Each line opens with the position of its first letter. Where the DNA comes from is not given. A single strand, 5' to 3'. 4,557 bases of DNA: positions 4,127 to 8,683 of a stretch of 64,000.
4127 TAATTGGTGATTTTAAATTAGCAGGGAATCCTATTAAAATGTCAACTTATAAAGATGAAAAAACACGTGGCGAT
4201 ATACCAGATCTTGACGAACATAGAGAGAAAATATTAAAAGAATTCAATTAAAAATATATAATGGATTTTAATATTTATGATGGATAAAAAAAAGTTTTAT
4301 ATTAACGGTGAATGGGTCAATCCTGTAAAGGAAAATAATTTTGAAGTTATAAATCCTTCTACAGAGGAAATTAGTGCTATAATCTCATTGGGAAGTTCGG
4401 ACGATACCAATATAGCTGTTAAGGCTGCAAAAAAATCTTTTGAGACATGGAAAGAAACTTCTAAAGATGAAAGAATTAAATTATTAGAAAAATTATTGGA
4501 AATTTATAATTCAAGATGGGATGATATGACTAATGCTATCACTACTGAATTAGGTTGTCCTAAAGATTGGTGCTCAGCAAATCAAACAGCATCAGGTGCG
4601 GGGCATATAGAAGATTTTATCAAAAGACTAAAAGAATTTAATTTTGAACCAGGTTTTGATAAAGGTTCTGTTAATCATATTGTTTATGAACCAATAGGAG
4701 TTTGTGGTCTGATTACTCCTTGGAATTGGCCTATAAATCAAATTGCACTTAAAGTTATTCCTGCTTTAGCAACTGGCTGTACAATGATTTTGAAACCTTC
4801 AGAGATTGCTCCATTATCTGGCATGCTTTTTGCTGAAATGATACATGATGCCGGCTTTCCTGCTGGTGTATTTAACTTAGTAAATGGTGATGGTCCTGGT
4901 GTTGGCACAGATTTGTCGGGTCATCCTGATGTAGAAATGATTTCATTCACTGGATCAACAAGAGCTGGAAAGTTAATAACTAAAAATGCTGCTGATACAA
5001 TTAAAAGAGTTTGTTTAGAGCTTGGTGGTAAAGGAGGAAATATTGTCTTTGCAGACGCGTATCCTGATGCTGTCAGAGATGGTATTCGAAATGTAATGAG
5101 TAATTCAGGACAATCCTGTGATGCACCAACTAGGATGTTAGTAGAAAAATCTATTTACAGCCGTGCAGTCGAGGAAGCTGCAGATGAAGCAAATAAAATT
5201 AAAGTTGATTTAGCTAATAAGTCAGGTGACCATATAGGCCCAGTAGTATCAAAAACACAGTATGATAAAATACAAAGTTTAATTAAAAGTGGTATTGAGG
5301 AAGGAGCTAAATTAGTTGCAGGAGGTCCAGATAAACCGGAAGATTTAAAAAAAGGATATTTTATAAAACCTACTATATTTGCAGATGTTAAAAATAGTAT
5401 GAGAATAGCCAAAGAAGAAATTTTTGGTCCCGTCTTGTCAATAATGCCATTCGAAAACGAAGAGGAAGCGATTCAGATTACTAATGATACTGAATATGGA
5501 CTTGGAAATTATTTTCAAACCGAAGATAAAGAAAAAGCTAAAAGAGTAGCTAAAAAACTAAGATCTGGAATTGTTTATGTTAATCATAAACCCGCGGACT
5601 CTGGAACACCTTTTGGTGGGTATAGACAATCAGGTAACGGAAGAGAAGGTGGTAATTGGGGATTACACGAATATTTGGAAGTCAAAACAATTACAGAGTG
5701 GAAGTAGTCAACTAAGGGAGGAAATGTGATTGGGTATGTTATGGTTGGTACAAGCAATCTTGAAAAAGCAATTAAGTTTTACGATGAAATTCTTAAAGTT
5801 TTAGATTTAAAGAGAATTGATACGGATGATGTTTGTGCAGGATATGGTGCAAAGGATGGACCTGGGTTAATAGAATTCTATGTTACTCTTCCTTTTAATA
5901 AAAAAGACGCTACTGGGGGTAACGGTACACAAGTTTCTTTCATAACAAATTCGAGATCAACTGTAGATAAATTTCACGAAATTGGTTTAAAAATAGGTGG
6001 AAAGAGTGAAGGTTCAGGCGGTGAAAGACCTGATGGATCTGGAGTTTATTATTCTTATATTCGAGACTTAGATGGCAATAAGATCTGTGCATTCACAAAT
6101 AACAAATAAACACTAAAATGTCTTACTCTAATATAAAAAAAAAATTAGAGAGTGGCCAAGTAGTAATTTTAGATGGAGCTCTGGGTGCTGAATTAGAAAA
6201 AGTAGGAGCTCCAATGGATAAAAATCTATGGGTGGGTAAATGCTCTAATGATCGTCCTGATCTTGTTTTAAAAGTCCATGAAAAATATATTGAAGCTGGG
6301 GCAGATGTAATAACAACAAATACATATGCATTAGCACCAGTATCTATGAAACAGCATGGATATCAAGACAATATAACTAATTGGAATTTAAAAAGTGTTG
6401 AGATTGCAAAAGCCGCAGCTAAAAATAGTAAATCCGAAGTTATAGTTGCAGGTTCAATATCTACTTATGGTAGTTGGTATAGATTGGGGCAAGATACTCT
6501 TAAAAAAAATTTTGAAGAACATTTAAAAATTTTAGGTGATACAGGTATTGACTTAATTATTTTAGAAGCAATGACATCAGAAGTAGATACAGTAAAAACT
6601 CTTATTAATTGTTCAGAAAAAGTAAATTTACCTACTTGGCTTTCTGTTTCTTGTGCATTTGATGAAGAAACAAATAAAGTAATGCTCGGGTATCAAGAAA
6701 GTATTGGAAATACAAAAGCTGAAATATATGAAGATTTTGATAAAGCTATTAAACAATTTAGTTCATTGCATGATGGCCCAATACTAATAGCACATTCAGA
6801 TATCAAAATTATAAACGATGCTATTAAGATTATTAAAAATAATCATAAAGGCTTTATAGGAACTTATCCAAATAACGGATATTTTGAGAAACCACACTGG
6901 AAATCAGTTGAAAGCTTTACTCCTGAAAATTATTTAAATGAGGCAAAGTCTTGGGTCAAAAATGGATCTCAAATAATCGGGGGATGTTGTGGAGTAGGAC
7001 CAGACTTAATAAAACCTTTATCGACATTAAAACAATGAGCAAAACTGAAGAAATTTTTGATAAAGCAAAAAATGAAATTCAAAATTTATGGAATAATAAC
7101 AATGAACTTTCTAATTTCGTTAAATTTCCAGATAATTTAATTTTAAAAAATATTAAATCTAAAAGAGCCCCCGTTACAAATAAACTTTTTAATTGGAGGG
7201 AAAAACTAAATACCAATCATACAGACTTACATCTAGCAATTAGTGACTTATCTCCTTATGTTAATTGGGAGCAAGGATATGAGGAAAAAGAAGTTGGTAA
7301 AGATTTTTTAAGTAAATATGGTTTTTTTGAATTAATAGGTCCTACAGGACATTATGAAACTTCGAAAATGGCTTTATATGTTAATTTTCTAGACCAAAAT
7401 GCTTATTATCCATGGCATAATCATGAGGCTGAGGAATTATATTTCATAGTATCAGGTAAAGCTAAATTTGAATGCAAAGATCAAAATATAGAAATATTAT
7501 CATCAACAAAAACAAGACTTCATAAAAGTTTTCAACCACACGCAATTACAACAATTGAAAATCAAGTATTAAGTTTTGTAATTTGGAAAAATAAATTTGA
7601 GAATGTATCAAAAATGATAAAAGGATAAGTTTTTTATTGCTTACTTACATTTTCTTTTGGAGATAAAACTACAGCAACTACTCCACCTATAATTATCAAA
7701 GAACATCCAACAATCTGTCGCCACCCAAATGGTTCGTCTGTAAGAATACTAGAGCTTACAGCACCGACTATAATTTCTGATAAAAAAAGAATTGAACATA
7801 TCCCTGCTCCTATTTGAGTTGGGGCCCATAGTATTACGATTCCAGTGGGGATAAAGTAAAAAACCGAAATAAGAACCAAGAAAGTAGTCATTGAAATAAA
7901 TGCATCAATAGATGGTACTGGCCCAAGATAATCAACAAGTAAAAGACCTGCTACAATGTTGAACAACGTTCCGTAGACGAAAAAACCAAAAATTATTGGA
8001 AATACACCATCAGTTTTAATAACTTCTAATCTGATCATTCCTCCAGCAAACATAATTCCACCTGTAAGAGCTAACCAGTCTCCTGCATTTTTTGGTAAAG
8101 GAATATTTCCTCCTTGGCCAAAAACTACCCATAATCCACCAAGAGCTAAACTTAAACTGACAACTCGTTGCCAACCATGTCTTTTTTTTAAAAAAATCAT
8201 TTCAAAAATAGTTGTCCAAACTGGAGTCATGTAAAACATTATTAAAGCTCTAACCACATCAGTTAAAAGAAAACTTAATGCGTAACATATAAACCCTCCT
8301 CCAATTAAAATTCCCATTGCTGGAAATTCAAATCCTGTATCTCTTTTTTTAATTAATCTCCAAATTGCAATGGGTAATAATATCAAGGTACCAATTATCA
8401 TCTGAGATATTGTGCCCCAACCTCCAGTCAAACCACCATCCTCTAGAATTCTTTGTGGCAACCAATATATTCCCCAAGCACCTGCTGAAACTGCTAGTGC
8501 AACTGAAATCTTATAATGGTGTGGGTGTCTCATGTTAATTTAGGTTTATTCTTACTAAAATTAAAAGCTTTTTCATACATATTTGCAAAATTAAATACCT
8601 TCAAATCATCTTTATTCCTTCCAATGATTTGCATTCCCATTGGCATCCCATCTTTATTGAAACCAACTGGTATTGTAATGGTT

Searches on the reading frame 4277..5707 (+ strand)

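Call 55: search_protein_families(library=ncbifam, proteins=[window:4277-5707:+], max_evalue=0.00001)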
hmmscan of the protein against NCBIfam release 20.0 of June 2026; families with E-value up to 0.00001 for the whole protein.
window:4277-5707:+ (476 aa): 41 families (the best 25 are shown)
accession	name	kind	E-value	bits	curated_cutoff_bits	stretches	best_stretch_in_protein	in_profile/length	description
TIGR02299.1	HpaE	equivalog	3.3e-127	425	638.35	1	6-472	2-474/488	5-carboxymethyl-2-hydroxymuconate semialdehyde dehydrogenase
TIGR01804.1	BADH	equivalog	2e-126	422.3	668.6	1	8-470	1-467/467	betaine-aldehyde dehydrogenase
NF010000.0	PRK13473.1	subfamily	5e-118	394.7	615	1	5-472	3-470/475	aminobutyraldehyde dehydrogenase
NF009725.0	PRK13252.1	equivalog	4e-115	385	593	1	2-472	4-477/488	betaine-aldehyde dehydrogenase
TIGR03216.1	OH_muco_semi_DH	equivalog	1.2e-114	383.6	693.25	1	7-472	3-477/481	2-hydroxymuconic semialdehyde dehydrogenase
TIGR01780.1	SSADH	subfamily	4.2e-111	372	646.35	1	24-470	1-448/448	succinate-semialdehyde dehydrogenase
NF045736.1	PaDhStyDRhodo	equivalog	2.4e-108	362.8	800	1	6-473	4-476/479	phenylacetaldehyde dehydrogenase StyD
TIGR04284.1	aldehy_Rv0768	hypoth_equivalog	6.7e-106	355.1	775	1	7-474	3-478/480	aldehyde dehydrogenase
NF045735.1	PaDhStyDPseudo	equivalog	1.3e-105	353.8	850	1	5-472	3-479/483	phenylacetaldehyde dehydrogenase StyD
NF052305.1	DioxValDhHalo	equivalog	2.4e-104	349.9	750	1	1-472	1-479/483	2,5-dioxovalerate dehydrogenase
NF050026.1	AcaldDHExaC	equivalog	1.5e-103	347.1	900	1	5-472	16-491/503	acetaldehyde dehydrogenase ExaC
NF007497.0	PRK10090.1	equivalog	7.2e-103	344.9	500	1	3-471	5-474/480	aldehyde dehydrogenase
NF042993.1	AlphKGSA_gudD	equivalog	3.4e-100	336.1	770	1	6-472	5-478/481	alpha-ketoglutaric semialdehyde dehydrogenase GucD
NF002852.0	PRK03137.1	subfamily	1.3e-97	327.7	648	1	7-474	39-512/514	L-glutamate gamma-semialdehyde dehydrogenase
NF008415.0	PRK11241.1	equivalog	1.4e-96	324.1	828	1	5-472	11-478/482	NADP-dependent succinate-semialdehyde dehydrogenase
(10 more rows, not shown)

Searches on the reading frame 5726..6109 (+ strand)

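Call 54: search_protein_families(library=pfam, proteins=[window:5726-6106:+], max_evalue=0.00001)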
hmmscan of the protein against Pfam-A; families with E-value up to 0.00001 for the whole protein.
seq(127 aa): 1 family
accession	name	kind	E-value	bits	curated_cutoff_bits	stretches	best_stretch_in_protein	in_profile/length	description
PF00903.31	Glyoxalase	-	6.6e-07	30.2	20.6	1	2-121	2-120/121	Glyoxalase/Bleomycin resistance protein/Dioxygenase superfamily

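Call 55: search_protein_families(library=ncbifam, proteins=[window:5726-6109:+], max_evalue=0.00001)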
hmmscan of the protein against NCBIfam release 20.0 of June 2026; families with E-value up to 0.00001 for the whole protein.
window:5726-6109:+ (127 aa): 0 families

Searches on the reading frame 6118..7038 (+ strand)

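Call 55: search_protein_families(library=ncbifam, proteins=[window:6118-7038:+], max_evalue=0.00001)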
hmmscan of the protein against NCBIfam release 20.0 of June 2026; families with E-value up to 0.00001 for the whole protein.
window:6118-7038:+ (306 aa): 5 families
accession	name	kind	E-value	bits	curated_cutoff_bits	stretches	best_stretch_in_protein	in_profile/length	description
NF007020.0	PRK09485.1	equivalog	1e-40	139.7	215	1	5-303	3-301/306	homocysteine S-methyltransferase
NF006396.0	PRK08645.1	equivalog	2e-40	138.5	453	1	6-301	4-280/611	bifunctional homocysteine S-methyltransferase/methylenetetrahydrofolate reductase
NF005718.0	PRK07534.1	equivalog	3.6e-24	85.6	338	1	5-299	5-288/337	betaine--homocysteine S-methyltransferase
TIGR02082.1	metH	equivalog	2e-21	75.4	1010.85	1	43-303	45-310/1182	methionine synthase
NF007024.0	PRK09490.1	equivalog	1.2e-17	63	1497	1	46-301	64-325/1234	methionine synthase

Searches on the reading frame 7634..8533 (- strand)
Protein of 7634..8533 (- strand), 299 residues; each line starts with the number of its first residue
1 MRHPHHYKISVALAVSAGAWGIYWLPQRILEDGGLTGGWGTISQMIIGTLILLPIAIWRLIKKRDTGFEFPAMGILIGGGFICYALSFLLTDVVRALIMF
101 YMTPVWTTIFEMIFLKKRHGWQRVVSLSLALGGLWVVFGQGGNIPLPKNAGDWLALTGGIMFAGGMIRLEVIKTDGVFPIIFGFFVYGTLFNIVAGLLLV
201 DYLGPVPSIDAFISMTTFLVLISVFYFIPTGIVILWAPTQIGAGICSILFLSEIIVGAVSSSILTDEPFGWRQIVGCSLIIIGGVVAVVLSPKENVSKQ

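Call 56: search_protein_families(library=pfam, proteins=[window:7634-8533:-], max_evalue=0.001)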
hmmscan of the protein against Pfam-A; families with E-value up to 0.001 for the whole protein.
window:7634-8533:- (299 aa): 1 family
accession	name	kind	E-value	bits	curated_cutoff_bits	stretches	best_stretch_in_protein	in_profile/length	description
PF00892.27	EamA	-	1e-16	61.9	28.2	2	13-138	7-134/135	EamA-like transporter family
